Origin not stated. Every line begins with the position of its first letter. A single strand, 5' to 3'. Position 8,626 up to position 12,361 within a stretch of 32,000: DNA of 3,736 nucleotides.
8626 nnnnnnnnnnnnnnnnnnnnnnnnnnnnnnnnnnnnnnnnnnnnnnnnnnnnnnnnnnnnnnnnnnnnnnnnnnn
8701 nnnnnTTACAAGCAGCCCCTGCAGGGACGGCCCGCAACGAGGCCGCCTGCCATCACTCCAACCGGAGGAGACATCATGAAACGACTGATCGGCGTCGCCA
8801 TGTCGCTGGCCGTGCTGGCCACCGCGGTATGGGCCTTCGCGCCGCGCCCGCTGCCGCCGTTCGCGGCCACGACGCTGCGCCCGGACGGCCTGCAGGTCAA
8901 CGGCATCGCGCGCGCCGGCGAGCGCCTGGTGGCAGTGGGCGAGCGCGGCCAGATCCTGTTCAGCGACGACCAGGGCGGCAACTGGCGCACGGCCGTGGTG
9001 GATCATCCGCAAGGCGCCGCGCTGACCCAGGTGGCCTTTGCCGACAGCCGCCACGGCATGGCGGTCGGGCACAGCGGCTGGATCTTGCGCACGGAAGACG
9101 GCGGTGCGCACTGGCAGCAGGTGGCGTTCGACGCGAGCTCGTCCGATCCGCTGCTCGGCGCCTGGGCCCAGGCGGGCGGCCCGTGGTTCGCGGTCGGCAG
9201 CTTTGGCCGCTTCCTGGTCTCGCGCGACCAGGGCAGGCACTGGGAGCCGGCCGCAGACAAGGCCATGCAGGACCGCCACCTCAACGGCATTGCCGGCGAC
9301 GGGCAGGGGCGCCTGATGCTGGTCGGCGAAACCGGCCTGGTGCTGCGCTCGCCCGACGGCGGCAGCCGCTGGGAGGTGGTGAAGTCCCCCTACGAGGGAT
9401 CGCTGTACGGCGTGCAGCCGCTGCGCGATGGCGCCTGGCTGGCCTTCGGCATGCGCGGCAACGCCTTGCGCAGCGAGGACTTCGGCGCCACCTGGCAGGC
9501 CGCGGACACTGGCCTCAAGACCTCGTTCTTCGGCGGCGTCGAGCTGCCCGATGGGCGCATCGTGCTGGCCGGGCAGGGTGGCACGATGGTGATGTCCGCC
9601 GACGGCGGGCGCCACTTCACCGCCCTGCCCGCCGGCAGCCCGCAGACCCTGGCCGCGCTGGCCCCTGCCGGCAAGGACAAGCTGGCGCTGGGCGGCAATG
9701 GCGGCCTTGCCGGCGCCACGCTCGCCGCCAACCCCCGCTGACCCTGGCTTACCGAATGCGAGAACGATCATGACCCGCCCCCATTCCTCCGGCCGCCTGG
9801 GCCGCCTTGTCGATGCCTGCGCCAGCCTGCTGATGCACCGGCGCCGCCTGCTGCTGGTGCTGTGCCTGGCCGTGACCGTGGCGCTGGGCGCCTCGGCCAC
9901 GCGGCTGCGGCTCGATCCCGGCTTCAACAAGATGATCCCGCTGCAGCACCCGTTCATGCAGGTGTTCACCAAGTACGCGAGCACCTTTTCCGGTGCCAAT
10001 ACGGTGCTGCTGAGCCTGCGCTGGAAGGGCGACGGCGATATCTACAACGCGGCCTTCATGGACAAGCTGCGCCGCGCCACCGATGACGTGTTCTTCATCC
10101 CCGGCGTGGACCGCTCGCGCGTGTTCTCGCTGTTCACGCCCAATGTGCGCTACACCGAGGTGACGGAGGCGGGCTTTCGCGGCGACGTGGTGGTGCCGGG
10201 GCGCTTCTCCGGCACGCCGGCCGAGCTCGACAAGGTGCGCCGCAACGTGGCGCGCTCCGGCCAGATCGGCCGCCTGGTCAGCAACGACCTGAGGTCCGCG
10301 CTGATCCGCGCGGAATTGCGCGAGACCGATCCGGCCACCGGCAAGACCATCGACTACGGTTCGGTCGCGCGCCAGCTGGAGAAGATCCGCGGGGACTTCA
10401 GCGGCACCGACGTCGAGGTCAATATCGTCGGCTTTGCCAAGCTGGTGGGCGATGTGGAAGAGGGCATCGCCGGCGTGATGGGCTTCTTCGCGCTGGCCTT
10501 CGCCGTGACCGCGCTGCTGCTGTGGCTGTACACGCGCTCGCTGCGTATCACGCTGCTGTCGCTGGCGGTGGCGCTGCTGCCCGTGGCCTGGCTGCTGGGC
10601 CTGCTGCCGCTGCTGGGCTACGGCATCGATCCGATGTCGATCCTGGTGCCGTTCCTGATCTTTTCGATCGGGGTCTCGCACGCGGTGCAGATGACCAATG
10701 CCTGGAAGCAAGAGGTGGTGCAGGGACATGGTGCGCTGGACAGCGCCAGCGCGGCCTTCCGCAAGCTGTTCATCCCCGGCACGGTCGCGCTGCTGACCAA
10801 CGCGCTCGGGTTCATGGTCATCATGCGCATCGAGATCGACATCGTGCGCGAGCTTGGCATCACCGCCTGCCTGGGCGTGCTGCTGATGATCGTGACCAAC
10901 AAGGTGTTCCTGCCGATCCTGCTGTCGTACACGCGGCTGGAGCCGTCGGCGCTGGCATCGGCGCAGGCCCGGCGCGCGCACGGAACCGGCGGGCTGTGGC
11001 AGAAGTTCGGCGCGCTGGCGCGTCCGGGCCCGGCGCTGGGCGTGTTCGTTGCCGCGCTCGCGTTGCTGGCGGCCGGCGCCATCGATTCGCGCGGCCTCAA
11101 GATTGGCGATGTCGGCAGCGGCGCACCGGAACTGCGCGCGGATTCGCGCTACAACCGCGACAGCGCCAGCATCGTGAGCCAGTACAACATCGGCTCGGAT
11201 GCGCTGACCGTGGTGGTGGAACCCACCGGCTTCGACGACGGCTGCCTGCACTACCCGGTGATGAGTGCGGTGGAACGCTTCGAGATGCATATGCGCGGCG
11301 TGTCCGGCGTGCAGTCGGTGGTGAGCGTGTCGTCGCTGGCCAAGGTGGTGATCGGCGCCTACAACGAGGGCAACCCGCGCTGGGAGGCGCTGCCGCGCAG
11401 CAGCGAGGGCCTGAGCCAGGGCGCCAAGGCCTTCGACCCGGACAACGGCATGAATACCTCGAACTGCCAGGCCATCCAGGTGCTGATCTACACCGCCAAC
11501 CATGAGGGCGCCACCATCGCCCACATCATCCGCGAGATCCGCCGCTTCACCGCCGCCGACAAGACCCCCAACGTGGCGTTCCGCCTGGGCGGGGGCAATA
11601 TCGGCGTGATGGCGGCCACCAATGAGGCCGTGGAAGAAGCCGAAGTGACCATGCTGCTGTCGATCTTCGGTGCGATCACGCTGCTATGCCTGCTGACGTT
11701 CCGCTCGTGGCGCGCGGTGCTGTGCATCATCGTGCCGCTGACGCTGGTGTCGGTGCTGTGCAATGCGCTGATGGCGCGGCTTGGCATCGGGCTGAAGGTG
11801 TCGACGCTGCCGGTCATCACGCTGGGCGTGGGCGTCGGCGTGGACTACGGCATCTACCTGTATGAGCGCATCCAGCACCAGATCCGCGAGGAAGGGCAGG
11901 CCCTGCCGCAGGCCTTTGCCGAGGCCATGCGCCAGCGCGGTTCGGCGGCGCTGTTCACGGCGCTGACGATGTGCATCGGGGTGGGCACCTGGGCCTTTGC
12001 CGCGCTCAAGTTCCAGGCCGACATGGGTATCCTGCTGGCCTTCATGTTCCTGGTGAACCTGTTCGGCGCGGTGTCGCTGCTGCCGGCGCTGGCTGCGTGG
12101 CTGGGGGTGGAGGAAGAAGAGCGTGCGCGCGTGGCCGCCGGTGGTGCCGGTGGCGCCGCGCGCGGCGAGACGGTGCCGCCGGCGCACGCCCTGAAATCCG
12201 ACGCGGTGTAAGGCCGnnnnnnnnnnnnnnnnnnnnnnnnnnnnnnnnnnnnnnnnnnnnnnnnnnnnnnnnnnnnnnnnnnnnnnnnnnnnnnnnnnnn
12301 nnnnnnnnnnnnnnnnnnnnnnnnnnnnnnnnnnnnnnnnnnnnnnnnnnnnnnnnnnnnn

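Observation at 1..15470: A 15.5 kb, 14-gene, one-terminator operon mixes steroid-type enzymes with an embedded transporter; substrate unknown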

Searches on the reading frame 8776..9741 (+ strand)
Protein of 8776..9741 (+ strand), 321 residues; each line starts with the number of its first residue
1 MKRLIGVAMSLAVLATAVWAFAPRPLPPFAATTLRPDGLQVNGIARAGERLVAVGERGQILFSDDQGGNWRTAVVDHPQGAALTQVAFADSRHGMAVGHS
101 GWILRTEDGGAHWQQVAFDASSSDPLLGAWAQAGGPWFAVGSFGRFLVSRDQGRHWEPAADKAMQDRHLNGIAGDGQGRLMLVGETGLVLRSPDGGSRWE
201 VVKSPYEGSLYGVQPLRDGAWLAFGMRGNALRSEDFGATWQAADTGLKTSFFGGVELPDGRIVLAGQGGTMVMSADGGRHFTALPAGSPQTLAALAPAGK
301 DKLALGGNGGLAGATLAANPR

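Call 8: search_protein_families(library=pfam, proteins=[window:8776-9741:+])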
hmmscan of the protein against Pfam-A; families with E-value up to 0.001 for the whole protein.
window:8776-9741:+ (321 aa): 3 families
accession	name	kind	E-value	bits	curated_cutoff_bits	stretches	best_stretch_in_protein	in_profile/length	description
PF14870.12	PSII_BNR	-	3.2e-17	63.2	27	2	75-236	12-174/303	Photosynthesis system II assembly factor YCF48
PF15902.12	Sortilin-Vps10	-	8e-11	41.8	33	0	59-123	2-67/446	Sortilin, neurotensin receptor 3,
PF02012.26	BNR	-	1.8e-10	39.6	27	0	62-71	2-11/12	BNR/Asp-box repeat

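Call 12: search_protein_families(library=ncbifam, proteins=[window:8776-9741:+], max_evalue=0.00001)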
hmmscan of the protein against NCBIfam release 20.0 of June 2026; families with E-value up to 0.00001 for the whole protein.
window:8776-9741:+ (321 aa): 2 families
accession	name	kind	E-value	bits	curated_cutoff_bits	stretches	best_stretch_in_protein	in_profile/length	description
NF010237.0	PRK13684.1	equivalog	6.3e-18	64.9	326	1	75-235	40-200/334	photosynthesis system II assembly factor Ycf48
NF045728.1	glycosyl_F510_1955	equivalog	2.9e-17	62.8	175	1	103-244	74-214/246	F510_1955 family glycosylhydrolase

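Call 63: search_solved_structures(query=window:8776-9741:+, max_evalue=0.001)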
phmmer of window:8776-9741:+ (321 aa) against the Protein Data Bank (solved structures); distinct sequences matched with E-value up to 0.001: 6.
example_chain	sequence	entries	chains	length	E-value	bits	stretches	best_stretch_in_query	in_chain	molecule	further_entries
5ojp_A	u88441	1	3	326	4.2e-17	65.4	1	97-253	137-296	Ycf48-like protein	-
5ojr_A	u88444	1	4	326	5.7e-16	61.7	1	42-253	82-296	Ycf48-like protein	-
2xbg_A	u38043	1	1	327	5.7e-16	61.7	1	97-253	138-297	YCF48-LIKE PROTEIN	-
5oj5_A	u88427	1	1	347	8.7e-16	61.1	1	97-253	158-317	Ycf48-like protein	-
8am5_S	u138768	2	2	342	1.6e-11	47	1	82-232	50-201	Photosystem II assembly lipoprotein Ycf48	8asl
5oj3_A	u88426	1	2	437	1.3e-10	44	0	66-120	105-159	Photosystem II stability/assembly factor HCF136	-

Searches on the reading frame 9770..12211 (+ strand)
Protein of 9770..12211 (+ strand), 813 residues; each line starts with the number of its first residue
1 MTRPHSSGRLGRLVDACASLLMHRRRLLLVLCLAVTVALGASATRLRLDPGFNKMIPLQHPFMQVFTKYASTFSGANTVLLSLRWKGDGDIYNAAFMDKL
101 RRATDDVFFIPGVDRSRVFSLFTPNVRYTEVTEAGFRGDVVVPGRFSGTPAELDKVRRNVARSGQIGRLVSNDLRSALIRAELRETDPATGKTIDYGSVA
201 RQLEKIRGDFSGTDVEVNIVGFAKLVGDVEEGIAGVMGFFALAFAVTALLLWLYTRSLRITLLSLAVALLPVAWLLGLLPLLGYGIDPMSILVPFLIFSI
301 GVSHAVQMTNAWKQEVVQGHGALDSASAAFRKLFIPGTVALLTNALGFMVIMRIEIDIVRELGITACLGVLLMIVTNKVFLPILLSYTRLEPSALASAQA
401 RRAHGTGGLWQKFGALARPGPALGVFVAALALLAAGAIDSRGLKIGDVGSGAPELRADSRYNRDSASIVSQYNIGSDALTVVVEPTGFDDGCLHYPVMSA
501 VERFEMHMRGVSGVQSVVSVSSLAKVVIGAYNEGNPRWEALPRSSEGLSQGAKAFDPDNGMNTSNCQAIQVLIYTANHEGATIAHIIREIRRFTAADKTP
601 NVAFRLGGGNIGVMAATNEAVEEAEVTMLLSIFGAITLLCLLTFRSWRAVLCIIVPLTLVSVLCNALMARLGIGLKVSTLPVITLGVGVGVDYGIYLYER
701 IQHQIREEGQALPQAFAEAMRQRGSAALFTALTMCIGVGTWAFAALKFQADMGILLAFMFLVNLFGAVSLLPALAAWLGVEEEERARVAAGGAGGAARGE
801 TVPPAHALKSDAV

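Call 6: search_protein_families(library=pfam, proteins=[window:9770-12211:+])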
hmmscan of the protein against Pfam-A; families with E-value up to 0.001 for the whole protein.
window:9770-12211:+ (813 aa): 4 families
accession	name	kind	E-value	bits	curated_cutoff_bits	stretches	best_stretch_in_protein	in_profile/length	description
PF03176.21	MMPL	-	5.3e-30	104.9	20.5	2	552-781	65-305/333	MMPL family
PF00873.25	ACR_tran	-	3.7e-08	32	28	1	617-783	326-494/1021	AcrB/AcrD/AcrF family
PF12349.14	Sterol-sensing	-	8.1e-08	32.7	22.3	1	260-389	8-138/153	Sterol-sensing domain of SREBP cleavage-activation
PF02460.24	Patched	-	9.3e-05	22.7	23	1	258-381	28-150/156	Patched SSD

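Call 12: search_protein_families(library=ncbifam, proteins=[window:9770-12211:+], max_evalue=0.00001)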
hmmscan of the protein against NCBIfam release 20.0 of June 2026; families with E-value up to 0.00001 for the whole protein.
window:9770-12211:+ (813 aa): 5 families
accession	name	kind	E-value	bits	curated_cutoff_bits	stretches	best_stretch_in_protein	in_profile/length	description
TIGR00921.1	2A067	subfamily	3.4e-53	180.8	351.9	2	455-776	35-344/733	hydrophobe/amphiphile efflux-3 (HAE3) family transporter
TIGR03480.1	HpnN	hypoth_equivalog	1.4e-24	86.2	751.85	2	601-776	691-857/862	hopanoid biosynthesis associated RND transporter like protein HpnN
TIGR00833.1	actII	subfamily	2.8e-22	78.8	874.7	1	607-776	157-330/910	MMPL family RND transporter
NF052374.1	HopndTporHpnN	equivalog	9.2e-11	40.6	1100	1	570-778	220-426/858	hopanoid transporter HpnN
NF000037.1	RND_perm_OqxB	exception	5e-06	24.6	2200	1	624-778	342-498/1050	multidrug efflux RND transporter permease subunit OqxB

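Call 61: search_solved_structures(query=window:9770-12211:+, max_evalue=0.001)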
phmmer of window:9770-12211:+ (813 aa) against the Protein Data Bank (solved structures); distinct sequences matched with E-value up to 0.001: 16.
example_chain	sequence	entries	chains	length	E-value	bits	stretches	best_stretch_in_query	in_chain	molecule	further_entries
5khn_B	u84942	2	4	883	7.3e-09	37.6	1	571-776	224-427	RND transporter | Putative RND superfamily efflux pump membrane protein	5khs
6wu0_B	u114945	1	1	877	2.3e-07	32.6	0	236-386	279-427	Hopanoid biosynthesis associated RND transporter like protein HpnN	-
8yr0_A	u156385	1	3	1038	1.6e-06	29.8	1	623-778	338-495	Cation/multidrug efflux pump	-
7cz9_A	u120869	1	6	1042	4.4e-06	28.4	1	625-778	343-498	Efflux pump membrane transporter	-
8zxs_A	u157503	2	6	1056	4.5e-06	28.4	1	625-778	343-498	Efflux pump membrane transporter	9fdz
7wlv_A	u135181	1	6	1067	1.2e-05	27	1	624-789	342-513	Efflux pump membrane transporter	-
9e9f_B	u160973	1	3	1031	1.3e-05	26.8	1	629-778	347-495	Efflux pump membrane transporter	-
8z1u_A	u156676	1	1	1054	1.4e-05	26.8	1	629-778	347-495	Efflux pump membrane transporter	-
8gjj_B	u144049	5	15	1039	7.2e-05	24.4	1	551-779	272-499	Efflux pump membrane transporter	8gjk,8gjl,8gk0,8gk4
8f3e_A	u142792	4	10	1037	0.00021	22.9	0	620-778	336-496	Efflux pump membrane transporter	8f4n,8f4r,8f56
6z12_A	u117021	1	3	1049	0.00042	21.9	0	628-739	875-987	Efflux pump membrane transporter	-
8ffk_A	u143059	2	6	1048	0.0005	21.6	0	628-739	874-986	Efflux pump membrane transporter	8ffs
8p1i_A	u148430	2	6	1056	0.00052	21.6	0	628-739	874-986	Efflux pump membrane transporter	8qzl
5lq3_A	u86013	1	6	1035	0.00053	21.5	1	620-777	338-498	CmeB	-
5t0o_A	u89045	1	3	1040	0.00053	21.5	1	620-777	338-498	CmeB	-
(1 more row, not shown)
